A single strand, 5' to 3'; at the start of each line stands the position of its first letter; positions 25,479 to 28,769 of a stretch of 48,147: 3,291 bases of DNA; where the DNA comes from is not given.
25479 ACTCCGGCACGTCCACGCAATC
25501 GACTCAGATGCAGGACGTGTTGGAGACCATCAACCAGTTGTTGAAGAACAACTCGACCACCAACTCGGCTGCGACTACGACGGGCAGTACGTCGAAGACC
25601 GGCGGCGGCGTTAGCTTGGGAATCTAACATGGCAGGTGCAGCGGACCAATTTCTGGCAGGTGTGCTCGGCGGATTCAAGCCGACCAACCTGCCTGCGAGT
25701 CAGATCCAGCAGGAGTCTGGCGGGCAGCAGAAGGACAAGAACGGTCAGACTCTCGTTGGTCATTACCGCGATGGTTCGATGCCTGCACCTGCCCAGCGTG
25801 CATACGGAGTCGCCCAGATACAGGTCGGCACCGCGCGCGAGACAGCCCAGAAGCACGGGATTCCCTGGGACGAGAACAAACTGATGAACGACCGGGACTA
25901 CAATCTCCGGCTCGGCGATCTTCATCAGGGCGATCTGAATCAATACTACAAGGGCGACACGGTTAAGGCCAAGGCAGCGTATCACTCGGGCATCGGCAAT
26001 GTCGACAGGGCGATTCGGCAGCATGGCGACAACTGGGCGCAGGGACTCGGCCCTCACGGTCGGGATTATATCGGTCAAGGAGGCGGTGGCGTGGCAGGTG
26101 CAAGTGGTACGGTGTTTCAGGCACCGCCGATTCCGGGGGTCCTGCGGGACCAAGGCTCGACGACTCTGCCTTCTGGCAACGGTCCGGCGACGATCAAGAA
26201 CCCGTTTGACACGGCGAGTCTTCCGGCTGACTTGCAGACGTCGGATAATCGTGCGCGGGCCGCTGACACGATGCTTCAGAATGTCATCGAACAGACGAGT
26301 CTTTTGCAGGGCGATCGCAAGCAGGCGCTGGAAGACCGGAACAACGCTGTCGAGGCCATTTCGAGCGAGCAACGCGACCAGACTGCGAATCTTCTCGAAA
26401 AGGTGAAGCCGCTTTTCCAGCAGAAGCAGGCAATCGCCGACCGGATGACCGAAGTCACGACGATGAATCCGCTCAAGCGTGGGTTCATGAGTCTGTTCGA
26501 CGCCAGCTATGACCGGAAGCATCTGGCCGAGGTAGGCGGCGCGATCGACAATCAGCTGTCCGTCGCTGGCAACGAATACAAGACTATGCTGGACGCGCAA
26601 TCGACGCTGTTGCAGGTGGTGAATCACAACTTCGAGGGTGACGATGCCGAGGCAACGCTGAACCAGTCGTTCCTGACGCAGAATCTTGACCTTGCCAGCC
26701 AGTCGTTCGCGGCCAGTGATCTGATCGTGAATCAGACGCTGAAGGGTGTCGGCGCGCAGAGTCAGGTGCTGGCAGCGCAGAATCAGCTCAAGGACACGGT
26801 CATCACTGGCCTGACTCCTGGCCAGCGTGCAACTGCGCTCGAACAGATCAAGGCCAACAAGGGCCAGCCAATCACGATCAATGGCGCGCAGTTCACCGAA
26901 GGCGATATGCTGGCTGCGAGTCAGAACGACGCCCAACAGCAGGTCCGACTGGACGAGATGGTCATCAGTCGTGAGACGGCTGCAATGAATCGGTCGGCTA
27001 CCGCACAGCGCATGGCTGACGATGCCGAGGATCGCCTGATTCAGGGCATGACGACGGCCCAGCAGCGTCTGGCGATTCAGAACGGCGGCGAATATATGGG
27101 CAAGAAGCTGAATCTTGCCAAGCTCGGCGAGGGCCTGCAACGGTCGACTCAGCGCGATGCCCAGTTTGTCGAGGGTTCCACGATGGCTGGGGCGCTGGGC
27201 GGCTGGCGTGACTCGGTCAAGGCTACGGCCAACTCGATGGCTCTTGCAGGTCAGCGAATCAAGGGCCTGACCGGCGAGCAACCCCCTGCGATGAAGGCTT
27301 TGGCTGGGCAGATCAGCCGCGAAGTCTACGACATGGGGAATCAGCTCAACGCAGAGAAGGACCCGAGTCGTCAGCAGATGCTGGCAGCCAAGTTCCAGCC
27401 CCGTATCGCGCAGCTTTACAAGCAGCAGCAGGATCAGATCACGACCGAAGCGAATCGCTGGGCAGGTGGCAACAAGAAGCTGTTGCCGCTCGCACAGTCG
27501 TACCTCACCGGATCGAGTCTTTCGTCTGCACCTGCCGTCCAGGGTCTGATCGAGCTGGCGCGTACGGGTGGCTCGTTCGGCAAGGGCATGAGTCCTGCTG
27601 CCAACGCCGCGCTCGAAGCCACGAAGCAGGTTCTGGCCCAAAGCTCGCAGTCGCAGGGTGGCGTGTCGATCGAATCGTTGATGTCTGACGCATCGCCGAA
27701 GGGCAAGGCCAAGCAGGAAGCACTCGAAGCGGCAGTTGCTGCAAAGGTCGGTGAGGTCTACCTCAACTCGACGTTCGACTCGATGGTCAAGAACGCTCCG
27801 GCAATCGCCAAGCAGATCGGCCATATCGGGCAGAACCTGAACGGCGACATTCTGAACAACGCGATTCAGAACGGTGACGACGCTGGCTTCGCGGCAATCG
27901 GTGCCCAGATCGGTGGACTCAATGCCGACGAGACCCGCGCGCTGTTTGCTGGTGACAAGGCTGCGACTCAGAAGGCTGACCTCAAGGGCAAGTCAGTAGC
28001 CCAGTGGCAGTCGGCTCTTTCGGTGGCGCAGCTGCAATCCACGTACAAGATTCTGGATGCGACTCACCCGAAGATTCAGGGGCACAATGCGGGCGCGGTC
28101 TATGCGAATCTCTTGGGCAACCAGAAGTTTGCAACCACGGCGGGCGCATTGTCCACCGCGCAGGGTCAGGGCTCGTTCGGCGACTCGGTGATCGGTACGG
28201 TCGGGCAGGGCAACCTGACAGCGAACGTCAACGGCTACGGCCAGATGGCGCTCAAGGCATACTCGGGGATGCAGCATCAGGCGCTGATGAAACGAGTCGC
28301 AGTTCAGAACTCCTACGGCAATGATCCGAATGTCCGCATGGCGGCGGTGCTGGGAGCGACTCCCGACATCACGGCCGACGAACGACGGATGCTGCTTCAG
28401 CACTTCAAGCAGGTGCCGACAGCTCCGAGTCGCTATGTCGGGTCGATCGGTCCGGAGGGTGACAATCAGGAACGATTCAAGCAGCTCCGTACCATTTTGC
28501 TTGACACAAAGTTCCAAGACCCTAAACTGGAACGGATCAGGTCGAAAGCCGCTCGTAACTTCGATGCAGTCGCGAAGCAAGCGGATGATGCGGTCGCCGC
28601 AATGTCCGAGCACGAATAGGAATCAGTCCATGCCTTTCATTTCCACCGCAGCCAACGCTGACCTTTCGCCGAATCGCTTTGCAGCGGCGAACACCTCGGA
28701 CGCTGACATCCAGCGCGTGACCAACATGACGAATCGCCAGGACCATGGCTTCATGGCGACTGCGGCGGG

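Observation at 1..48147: Genome-wide excess of GANTC (CcrM/HinfI-type) sites in coding and non-coding DNA, with no methyltransferase gene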

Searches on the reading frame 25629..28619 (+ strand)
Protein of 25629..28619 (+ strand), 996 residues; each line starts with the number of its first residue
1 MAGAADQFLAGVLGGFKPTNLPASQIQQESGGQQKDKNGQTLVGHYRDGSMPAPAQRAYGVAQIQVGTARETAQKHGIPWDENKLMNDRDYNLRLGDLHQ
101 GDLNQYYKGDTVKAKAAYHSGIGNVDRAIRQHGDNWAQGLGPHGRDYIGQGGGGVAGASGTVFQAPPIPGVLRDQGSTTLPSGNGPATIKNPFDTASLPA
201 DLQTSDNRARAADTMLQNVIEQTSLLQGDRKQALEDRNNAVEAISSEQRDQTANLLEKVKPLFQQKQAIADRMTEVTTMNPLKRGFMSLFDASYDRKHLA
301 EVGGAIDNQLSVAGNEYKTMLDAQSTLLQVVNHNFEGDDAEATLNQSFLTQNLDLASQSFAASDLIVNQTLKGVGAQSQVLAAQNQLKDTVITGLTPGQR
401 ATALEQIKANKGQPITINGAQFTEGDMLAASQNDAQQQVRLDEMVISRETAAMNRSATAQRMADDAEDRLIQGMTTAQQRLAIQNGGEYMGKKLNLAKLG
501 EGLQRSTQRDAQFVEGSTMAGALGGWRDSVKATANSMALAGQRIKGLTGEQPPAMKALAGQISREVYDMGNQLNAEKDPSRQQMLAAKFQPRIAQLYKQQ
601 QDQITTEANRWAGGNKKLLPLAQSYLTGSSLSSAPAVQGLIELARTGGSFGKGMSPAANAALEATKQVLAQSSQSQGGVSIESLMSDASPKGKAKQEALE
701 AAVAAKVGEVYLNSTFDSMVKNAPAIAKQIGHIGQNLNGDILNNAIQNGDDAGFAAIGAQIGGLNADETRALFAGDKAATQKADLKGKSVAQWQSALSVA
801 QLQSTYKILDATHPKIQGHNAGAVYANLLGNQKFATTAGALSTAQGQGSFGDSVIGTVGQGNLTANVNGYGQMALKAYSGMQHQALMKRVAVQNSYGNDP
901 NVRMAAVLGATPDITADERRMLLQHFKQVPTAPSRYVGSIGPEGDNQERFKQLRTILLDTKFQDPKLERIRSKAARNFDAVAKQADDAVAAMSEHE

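Call 9: search_protein_families(library=pfam, proteins=[window:25629-28619:+], max_evalue=0.001)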
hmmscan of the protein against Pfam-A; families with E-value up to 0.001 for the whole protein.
window:25629-28619:+ (996 aa): 1 family
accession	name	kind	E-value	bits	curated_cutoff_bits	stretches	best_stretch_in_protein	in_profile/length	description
PF01464.25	SLT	-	6e-08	32.7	21.3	1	26-134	21-110/117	Transglycosylase SLT domain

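Call 10: search_protein_families(library=phrogs, proteins=[window:25629-28619:+], max_evalue=0.00001)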
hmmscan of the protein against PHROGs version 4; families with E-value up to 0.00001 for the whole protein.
window:25629-28619:+ (996 aa): 2 families
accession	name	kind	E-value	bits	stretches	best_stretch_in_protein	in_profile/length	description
phrog_1044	-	lysis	2.2e-17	63.6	1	26-135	243-341/900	endolysin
phrog_36437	-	unknown function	1.2e-14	55.3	1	26-135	241-340/374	-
